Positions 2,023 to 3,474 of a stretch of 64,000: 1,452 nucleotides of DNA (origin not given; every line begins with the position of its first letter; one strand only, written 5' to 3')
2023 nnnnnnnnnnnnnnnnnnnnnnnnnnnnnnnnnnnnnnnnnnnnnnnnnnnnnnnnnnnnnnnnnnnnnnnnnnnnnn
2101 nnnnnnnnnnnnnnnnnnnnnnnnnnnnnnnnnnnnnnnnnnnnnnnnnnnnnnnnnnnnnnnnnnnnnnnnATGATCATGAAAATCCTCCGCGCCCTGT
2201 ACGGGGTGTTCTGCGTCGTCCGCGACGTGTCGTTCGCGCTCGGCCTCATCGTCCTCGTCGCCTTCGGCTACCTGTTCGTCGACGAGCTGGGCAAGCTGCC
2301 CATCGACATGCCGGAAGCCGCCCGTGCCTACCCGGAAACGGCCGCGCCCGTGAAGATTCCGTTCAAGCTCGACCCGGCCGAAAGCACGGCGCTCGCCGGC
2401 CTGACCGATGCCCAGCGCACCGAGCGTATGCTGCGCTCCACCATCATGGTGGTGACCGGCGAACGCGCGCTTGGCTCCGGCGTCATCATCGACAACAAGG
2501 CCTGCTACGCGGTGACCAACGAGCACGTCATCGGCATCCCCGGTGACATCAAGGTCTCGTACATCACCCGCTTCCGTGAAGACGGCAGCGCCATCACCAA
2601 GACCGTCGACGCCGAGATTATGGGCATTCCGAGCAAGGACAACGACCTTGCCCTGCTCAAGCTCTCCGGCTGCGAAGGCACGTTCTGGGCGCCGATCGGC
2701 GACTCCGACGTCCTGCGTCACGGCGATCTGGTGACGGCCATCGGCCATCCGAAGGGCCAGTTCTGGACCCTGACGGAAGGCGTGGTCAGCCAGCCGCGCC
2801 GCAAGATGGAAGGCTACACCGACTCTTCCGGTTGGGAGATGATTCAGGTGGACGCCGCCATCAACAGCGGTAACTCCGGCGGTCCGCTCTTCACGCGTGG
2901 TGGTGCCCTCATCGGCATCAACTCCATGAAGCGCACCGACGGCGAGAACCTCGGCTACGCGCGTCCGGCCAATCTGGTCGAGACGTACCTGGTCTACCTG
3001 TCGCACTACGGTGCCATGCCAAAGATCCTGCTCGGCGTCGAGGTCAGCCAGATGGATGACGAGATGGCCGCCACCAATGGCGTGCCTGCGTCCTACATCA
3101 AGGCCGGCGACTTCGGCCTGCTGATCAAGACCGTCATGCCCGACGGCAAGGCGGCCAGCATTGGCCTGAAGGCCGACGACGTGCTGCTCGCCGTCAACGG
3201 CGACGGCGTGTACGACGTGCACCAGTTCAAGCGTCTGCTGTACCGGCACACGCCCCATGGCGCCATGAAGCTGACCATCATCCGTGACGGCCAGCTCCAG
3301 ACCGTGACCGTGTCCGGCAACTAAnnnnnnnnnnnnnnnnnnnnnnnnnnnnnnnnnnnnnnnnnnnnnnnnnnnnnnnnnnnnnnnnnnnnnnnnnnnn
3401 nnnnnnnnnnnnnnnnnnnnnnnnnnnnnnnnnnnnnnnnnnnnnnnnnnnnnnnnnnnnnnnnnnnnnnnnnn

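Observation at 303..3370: Tandem duplicated HtrA-like protease genes with duplicated 3' flank and extreme GC3 bias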

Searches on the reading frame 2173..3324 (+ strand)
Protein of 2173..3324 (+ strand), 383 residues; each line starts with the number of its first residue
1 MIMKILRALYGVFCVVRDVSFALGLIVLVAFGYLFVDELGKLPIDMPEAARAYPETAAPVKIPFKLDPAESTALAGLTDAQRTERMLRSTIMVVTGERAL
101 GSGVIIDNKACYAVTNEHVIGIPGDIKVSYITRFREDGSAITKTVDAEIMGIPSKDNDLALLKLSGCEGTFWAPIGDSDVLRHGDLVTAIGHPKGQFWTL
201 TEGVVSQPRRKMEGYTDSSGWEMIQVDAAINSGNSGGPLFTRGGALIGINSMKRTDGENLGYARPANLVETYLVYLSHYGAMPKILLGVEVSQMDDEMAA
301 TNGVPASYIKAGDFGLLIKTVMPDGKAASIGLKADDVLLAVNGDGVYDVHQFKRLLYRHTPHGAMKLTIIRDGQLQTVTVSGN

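Call 5: search_protein_families(library=pfam, proteins=[window:2173-3324:+], max_evalue=0.01)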
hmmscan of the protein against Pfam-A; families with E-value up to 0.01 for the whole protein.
window:2173-3324:+ (383 aa): 5 families
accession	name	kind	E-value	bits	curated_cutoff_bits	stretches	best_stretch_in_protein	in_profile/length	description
PF13365.12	Trypsin_2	-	2.9e-24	86.9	27.6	1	101-249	1-144/144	Trypsin-like peptidase domain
PF00089.32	Trypsin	-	4.6e-17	63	20.6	1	98-262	24-209/220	Trypsin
PF13180.12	PDZ_2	-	1.1e-10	42.1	27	1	287-380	3-78/80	PDZ domain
PF17820.7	PDZ_6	-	4.4e-09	36.4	27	1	318-371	2-54/54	PDZ domain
PF00595.29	PDZ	-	1e-05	26.2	23.2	1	286-358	11-70/81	PDZ domain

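Call 6: search_protein_families(library=ncbifam, proteins=[window:2173-3324:+], max_evalue=0.01)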
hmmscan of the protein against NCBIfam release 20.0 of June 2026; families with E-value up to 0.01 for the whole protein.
window:2173-3324:+ (383 aa): 15 families
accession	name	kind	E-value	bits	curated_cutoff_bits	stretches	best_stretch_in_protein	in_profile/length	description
TIGR02037.1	degP_htrA_DO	subfamily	4.9e-57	193.8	416.2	1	97-380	58-325/434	Do family serine endopeptidase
NF047968.1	SerProtHtrA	equivalog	2.6e-46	158.6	470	1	85-380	73-355/357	serine protease HtrA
NF041521.1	HhoA_HhoB_HtrA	equivalog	3.5e-40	138.3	450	1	97-381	55-330/335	HhoA/HhoB/HtrA family serine endopeptidase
NF007526.1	PRK10139.1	equivalog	1.6e-38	132.6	756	1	99-381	91-358/456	serine endoprotease DegQ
NF008189.1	PRK10942.1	equivalog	2.4e-38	131.8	720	1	98-380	112-379/477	serine endoprotease DegP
NF040960.1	MamE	equivalog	1.6e-32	113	800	2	98-271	121-288/659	magnetosome formation protease MamE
TIGR02038.1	protease_degS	equivalog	4.2e-32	111.7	422.95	1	98-380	77-344/351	outer membrane-stress sensor serine endopeptidase DegS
NF053637.1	SerProtHtrAspr2045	equivalog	9e-29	100.6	650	1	101-380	105-384/394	serine protease HtrA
NF008147.1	PRK10898.1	equivalog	1.5e-28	99.9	408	1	98-380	77-345/352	outer membrane-stress sensor serine endopeptidase DegS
NF050055.1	SerProtHtrAMycob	equivalog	1.4e-27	96.8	800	1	96-381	224-497/502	serine protease HtrA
NF040961.1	MamO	equivalog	1.1e-14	53.7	800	1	97-273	96-264/648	magnetosome protein MamO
NF033740.0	MarP_fam_protase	equivalog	2.2e-12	46.7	250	1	96-270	208-371/390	MarP family serine protease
TIGR01713.1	typeII_sec_gspC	equivalog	2.9e-05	23.8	101.6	1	328-380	205-257/259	type II secretion system protein GspC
NF041199.1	trx7_PDZ_seleno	equivalog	3.3e-05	23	300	1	315-380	204-270/390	Trx7/PDZ domain-containing (seleno)protein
NF040965.1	MamP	equivalog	0.00015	21.5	300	1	288-377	115-197/290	magnetosome magnetite formation protein MamP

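Call 18: list_cluster_members(proteins=[P0001, window:2173-3324:+, window:39202-40743:+])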
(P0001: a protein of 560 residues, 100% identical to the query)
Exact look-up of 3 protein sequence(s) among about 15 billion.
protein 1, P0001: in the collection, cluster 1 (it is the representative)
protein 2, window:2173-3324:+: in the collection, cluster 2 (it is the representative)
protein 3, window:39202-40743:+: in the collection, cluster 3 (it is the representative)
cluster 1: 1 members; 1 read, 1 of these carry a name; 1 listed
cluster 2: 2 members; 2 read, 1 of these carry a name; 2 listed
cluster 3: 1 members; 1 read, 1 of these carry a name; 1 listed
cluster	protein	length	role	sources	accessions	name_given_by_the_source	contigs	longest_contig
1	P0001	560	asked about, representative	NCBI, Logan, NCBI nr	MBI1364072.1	MAG: trypsin-like serine protease [Proteobacteria bacterium] | trypsin-like serine protease [Pseudomonadota bacterium]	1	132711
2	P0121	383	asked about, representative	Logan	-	-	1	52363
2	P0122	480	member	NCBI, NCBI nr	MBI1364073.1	MAG: trypsin-like serine protease [Proteobacteria bacterium] | trypsin-like serine protease [Pseudomonadota bacterium]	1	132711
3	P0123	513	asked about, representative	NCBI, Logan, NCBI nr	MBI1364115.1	MAG: leucyl aminopeptidase [Proteobacteria bacterium] | leucyl aminopeptidase [Pseudomonadota bacterium]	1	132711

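Call 35: find_homologous_proteins(query=window:2173-3324:+)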
Query window:2173-3324:+ (383 aa): 5272 proteins with E <= 0.001 among 8000 candidates; the best 120 are listed.
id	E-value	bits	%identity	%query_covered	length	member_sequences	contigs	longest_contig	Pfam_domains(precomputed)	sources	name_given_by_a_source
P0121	6.6e-253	856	100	100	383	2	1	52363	PF13365.13,PF17820.8,PF00595.30,PF13180.13,PF00089.33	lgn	-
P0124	3.0e-158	545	65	99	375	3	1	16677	PF13365.13,PF17820.8,PF13180.13,PF00089.33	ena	-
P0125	1.5e-144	500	60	99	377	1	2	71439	PF13365.13,PF17820.8,PF13180.13,PF00089.33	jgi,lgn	jgi:S1-C subfamily serine protease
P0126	1.9e-129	450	59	91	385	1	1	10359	PF13365.13,PF17820.8,PF13180.13,PF00089.33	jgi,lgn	jgi:serine protease Do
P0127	2.8e-75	272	42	96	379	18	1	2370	PF13365.13,PF13180.13,PF00089.33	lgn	-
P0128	1.7e-38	151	33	74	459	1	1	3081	PF13365.13,PF17820.8,PF00595.30,PF13180.13,PF00089.33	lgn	-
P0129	5.3e-38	149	35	74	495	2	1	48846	PF14685.15,PF13365.13,PF17820.8,PF00595.30,PF13180.13,PF10459.16,PF00089.33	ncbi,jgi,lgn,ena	-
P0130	1.4e-37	148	36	78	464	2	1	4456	PF14685.15,PF13365.13,PF12812.14,PF17820.8,PF00595.30,PF13180.13,PF00089.33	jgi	jgi:serine protease Do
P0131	1.7e-37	148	35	74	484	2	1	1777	PF14685.15,PF13365.13,PF12812.14,PF17820.8,PF00595.30,PF13180.13,PF00089.33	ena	-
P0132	2.5e-37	147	36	74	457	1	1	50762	PF14685.15,PF13365.13,PF17820.8,PF00595.30,PF13180.13,PF00089.33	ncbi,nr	ncbi:MAG: Do family serine endopeptidase [Succinivibrio sp.]|nr:Do family serine endopeptidase [Succ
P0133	3.9e-37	146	35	77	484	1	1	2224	PF14685.15,PF13365.13,PF17820.8,PF00595.30,PF13180.13,PF00089.33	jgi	jgi:serine protease Do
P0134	1.1e-36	145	35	74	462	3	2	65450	PF13365.13,PF17820.8,PF00595.30,PF13180.13,PF00089.33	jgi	-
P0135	3.0e-36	143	37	74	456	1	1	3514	PF13365.13,PF17820.8,PF00595.30,PF13180.13,PF00089.33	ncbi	-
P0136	3.0e-36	143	35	74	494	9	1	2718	PF14685.15,PF13365.13,PF17820.8,PF00595.30,PF13180.13,PF00089.33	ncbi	-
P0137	4.5e-36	143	38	74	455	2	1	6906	PF13365.13,PF17820.8,PF00595.30,PF13180.13,PF00089.33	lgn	-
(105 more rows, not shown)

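Call 36: find_encoding_contigs(protein=P0125, flank=10000, max_places=3)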
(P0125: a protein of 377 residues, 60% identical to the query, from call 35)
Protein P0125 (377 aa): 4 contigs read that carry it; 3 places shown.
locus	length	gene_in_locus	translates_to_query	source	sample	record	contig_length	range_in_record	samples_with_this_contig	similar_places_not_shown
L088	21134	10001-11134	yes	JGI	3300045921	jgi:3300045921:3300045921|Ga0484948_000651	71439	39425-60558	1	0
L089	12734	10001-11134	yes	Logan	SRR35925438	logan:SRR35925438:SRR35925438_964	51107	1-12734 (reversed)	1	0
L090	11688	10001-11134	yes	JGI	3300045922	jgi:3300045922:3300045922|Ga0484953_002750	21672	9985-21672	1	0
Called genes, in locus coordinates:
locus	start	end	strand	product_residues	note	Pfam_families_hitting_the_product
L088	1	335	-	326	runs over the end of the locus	PF02016:Peptidase_S66, PF17676:Peptidase_S66C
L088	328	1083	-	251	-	PF00535:Glycos_transf_2, PF10111:Glyco_tranf_2_2 (weak), PF13641:Glyco_tranf_2_3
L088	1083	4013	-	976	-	PF18083:PutA_N, PF01619:Pro_dh, PF00171:Aldedh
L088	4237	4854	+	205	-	-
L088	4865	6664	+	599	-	PF00263:Secretin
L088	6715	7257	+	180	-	PF14091:DUF4269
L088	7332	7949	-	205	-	PF00163:Ribosomal_S4, PF01479:S4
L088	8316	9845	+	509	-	PF00089:Trypsin, PF10459:Peptidase_S46 (faint), PF13365:Trypsin_2, PF00595:PDZ (weak), PF13180:PDZ_2, PF17820:PDZ_6 (weak)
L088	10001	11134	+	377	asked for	PF00089:Trypsin, PF13365:Trypsin_2, PF13180:PDZ_2, PF17820:PDZ_6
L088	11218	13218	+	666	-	PF00270:DEAD (faint), PF04851:ResIII, PF13604:AAA_30 (faint), PF17757:UvrB_inter, PF27431:UvrB_3rd, PF00271:Helicase_C, PF12344:UvrB, PF02151:UVR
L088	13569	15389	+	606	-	PF01541:GIY-YIG, PF27096:UvrC_M, PF02151:UVR (weak), PF22920:UvrC_RNaseH, PF08459:UvrC_RNaseH_dom, PF00633:HHH (faint), PF12826:HHH_2 (weak), PF14520:HHH_5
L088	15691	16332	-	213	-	PF01545:Cation_efflux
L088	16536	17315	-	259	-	PF00462:Glutaredoxin (weak), PF07291:MauE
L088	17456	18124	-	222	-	-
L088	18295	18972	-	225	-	PF02578:Cu-oxidase_4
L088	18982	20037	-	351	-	PF02636:Methyltransf_28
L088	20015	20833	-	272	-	PF01790:LGT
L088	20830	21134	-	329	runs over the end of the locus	PF01073:3Beta_HSD, PF01370:Epimerase, PF02719:Polysacc_synt_2 (faint), PF04321:RmlD_sub_bind (faint), PF07993:NAD_binding_4 (faint), PF16363:GDP_Man_Dehyd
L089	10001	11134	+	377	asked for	PF00089:Trypsin, PF13365:Trypsin_2, PF13180:PDZ_2, PF17820:PDZ_6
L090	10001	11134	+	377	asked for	PF00089:Trypsin, PF13365:Trypsin_2, PF13180:PDZ_2, PF17820:PDZ_6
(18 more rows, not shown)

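Call 37: find_encoding_contigs(protein=P0124, flank=10000, max_places=3)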
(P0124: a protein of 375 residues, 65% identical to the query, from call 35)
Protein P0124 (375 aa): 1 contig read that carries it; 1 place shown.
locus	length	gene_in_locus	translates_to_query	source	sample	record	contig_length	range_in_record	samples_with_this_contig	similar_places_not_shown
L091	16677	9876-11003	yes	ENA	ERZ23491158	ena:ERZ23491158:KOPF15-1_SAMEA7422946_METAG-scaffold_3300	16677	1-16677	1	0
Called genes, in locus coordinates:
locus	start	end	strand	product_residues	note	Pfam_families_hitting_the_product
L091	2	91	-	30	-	?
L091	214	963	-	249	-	PF00535:Glycos_transf_2, PF10111:Glyco_tranf_2_2 (faint), PF13641:Glyco_tranf_2_3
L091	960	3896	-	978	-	PF18083:PutA_N, PF01619:Pro_dh, PF00171:Aldedh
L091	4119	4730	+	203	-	-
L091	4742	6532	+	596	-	PF00263:Secretin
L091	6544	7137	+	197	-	PF14091:DUF4269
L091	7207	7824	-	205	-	PF00163:Ribosomal_S4, PF01479:S4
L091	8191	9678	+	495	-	PF00089:Trypsin, PF13365:Trypsin_2, PF00595:PDZ, PF13180:PDZ_2, PF17820:PDZ_6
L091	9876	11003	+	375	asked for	PF00089:Trypsin, PF13365:Trypsin_2, PF13180:PDZ_2, PF17820:PDZ_6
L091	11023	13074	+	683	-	PF00270:DEAD (faint), PF04851:ResIII, PF17757:UvrB_inter, PF27431:UvrB_3rd, PF00271:Helicase_C, PF12344:UvrB, PF02151:UVR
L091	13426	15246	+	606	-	PF01541:GIY-YIG, PF27096:UvrC_M, PF02151:UVR (weak), PF22920:UvrC_RNaseH, PF08459:UvrC_RNaseH_dom, PF00633:HHH (faint), PF12826:HHH_2 (weak), PF14520:HHH_5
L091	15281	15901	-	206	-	PF01545:Cation_efflux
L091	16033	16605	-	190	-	-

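Call 38: find_encoding_contigs(protein=P0126, flank=10000, max_places=3)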
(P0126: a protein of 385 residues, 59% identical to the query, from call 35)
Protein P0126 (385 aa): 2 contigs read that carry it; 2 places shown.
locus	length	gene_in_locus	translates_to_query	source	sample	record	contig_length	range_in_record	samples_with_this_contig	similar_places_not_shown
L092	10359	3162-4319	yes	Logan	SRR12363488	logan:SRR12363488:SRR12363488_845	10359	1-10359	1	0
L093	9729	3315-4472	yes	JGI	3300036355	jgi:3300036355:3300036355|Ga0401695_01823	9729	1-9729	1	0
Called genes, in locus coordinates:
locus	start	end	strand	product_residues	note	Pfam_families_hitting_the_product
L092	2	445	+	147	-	?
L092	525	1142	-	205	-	PF00163:Ribosomal_S4, PF01479:S4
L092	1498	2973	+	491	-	PF00089:Trypsin, PF13365:Trypsin_2, PF00595:PDZ (weak), PF13180:PDZ_2, PF17820:PDZ_6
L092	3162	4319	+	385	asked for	PF00089:Trypsin, PF13365:Trypsin_2, PF13180:PDZ_2, PF17820:PDZ_6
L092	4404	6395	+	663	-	PF00270:DEAD (faint), PF04851:ResIII, PF17757:UvrB_inter, PF27431:UvrB_3rd, PF00271:Helicase_C, PF12344:UvrB, PF02151:UVR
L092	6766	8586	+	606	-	PF01541:GIY-YIG, PF27096:UvrC_M, PF22920:UvrC_RNaseH, PF08459:UvrC_RNaseH_dom, PF12826:HHH_2 (weak), PF14520:HHH_5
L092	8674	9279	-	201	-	PF01545:Cation_efflux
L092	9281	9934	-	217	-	-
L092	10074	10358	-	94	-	?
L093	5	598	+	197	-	PF14091:DUF4269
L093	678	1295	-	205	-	PF00163:Ribosomal_S4, PF01479:S4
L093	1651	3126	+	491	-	PF00089:Trypsin, PF13365:Trypsin_2, PF00595:PDZ (weak), PF13180:PDZ_2, PF17820:PDZ_6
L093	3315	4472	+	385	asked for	PF00089:Trypsin, PF13365:Trypsin_2, PF13180:PDZ_2, PF17820:PDZ_6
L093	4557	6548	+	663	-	PF00270:DEAD (faint), PF04851:ResIII, PF17757:UvrB_inter, PF27431:UvrB_3rd, PF00271:Helicase_C, PF12344:UvrB, PF02151:UVR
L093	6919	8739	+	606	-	PF01541:GIY-YIG, PF27096:UvrC_M, PF22920:UvrC_RNaseH, PF08459:UvrC_RNaseH_dom, PF12826:HHH_2 (weak), PF14520:HHH_5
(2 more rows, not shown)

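Call 68: search_protein_families(library=pfam, proteins=[L088:9450-9842:+, L091:9331-9675:+, L092:2635-2970:+], max_evalue=10)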
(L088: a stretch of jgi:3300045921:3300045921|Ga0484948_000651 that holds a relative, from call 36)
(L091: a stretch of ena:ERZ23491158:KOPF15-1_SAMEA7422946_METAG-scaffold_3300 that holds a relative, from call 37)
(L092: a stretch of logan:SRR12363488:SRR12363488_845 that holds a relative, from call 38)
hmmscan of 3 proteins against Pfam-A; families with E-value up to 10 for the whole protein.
L088:9450-9842:+ (131 aa): 0 families

L091:9331-9675:+ (115 aa): 0 families

L092:2635-2970:+ (112 aa): 1 family
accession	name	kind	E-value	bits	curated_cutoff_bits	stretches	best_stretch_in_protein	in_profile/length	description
PF17820.7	PDZ_6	-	0.017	15.3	27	1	16-36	2-22/54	PDZ domain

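Call 84: find_homologous_proteins(query=L088:8316-9845:+, max_evalue=1e-40)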
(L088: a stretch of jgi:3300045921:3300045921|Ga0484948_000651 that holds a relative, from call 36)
Query L088:8316-9845:+ (509 aa): 15 proteins with E <= 1e-40 among 8000 candidates.
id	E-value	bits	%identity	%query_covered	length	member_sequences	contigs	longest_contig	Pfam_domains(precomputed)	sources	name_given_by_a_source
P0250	0.0e+0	1121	100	100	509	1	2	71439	PF13365.13,PF17820.8,PF00595.30,PF13180.13,PF10459.16,PF00089.33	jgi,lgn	jgi:S1-C subfamily serine protease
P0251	3.5e-175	602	57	96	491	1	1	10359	PF13365.13,PF17820.8,PF00595.30,PF13180.13,PF00089.33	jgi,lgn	jgi:serine protease Do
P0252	5.7e-98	347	43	96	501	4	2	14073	PF13365.13,PF17820.8,PF13180.13,PF00089.33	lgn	-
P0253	6.9e-58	215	39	48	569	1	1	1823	PF13365.13,PF17820.8,PF00595.30,PF13180.13,PF00089.33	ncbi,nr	ncbi:MAG TPA: trypsin-like peptidase domain-containing protein, partial [Nocardioidaceae bacterium]|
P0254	2.3e-45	173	40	61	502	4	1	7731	PF14685.15,PF13365.13,PF17820.8,PF00595.30,PF13180.13,PF00089.33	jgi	jgi:serine protease Do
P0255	3.3e-44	169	38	69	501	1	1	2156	PF14685.15,PF13365.13,PF17820.8,PF00595.30,PF13180.13,PF00089.33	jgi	jgi:serine protease Do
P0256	1.4e-42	164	39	69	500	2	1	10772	PF14685.15,PF13365.13,PF17820.8,PF00595.30,PF13180.13,PF10459.16,PF00089.33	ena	-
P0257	1.6e-42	164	38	62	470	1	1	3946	PF04495.21,PF14685.15,PF13365.13,PF17820.8,PF00595.30,PF13180.13,PF00089.33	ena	-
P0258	4.8e-42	162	39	68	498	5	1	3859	PF14685.15,PF13365.13,PF17820.8,PF00595.30,PF13180.13,PF00089.33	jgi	jgi:serine protease Do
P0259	5.1e-42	162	37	69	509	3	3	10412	PF14685.15,PF13365.13,PF17820.8,PF00595.30,PF13180.13,PF00089.33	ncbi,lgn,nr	ncbi:MAG: Do family serine endopeptidase [Armatimonadota bacterium]|nr:Do family serine endopeptidas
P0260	3.0e-41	160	38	66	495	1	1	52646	PF13365.13,PF17820.8,PF00595.30,PF13180.13,PF00089.33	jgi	-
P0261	3.4e-41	160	40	60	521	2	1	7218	PF04495.21,PF14685.15,PF13365.13,PF17820.8,PF00595.30,PF13180.13,PF10459.16,PF00089.33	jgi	jgi:serine protease Do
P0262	3.4e-41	160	38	69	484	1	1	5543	PF14685.15,PF13365.13,PF17820.8,PF00595.30,PF13180.13,PF00089.33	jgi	jgi:serine protease Do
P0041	3.9e-41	159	37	60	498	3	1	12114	PF13365.13,PF17820.8,PF00595.30,PF13180.13,PF00089.33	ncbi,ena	-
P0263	4.8e-41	159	38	69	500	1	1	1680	PF14685.15,PF13365.13,PF17820.8,PF00595.30,PF13180.13,PF00089.33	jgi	-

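Call 85: find_encoding_contigs(protein=P0252, flank=8000, max_places=2)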
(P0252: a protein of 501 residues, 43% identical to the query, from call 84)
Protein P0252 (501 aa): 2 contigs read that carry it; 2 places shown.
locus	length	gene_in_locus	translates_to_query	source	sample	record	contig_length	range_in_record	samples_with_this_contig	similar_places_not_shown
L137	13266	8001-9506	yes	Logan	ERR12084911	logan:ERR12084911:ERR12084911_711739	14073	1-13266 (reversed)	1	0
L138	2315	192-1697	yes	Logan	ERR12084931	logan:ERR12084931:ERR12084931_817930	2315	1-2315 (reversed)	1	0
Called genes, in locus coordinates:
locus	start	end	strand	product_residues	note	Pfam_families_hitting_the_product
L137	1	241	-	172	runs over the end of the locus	PF01782:RimM, PF05239:PRC (weak), PF24986:PRC_RimM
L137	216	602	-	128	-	PF00886:Ribosomal_S16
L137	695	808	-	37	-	-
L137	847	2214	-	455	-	PF02881:SRP54_N, PF06414:Zeta_toxin, PF00448:SRP54, PF01583:APS_kinase (faint), PF13401:AAA_22, PF01656:CbiA (weak), PF02978:SRP_SPB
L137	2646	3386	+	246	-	-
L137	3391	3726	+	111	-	-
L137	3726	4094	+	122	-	PF02501:T2SSI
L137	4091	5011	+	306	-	PF02881:SRP54_N, PF01656:CbiA (faint), PF06414:Zeta_toxin (weak), PF13604:AAA_30 (weak), PF00448:SRP54, PF02492:cobW (faint)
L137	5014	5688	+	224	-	PF08238:Sel1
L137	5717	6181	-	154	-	-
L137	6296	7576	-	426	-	PF01053:Cys_Met_Meta_PP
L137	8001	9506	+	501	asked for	PF00089:Trypsin, PF13365:Trypsin_2, PF13180:PDZ_2, PF17820:PDZ_6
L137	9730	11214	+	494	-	PF00089:Trypsin, PF13365:Trypsin_2, PF13180:PDZ_2, PF00595:PDZ (weak), PF17820:PDZ_6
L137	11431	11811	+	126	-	-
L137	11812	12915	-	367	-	PF21088:MS_channel_1st, PF00924:MS_channel_2nd, PF21082:MS_channel_3rd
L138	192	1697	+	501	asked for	PF00089:Trypsin, PF13365:Trypsin_2, PF13180:PDZ_2, PF17820:PDZ_6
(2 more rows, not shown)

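Call 86: find_encoding_contigs(protein=P0127, flank=8000, max_places=2)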
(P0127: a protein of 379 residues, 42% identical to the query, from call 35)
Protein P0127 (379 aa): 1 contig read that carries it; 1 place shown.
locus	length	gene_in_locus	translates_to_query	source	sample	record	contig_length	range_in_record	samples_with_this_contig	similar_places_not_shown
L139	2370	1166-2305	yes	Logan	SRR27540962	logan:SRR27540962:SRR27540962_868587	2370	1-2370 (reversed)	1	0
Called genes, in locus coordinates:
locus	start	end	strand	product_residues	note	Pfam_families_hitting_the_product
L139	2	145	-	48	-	?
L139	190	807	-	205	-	PF00163:Ribosomal_S4, PF01479:S4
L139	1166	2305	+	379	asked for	PF00089:Trypsin, PF13365:Trypsin_2, PF13180:PDZ_2 (weak)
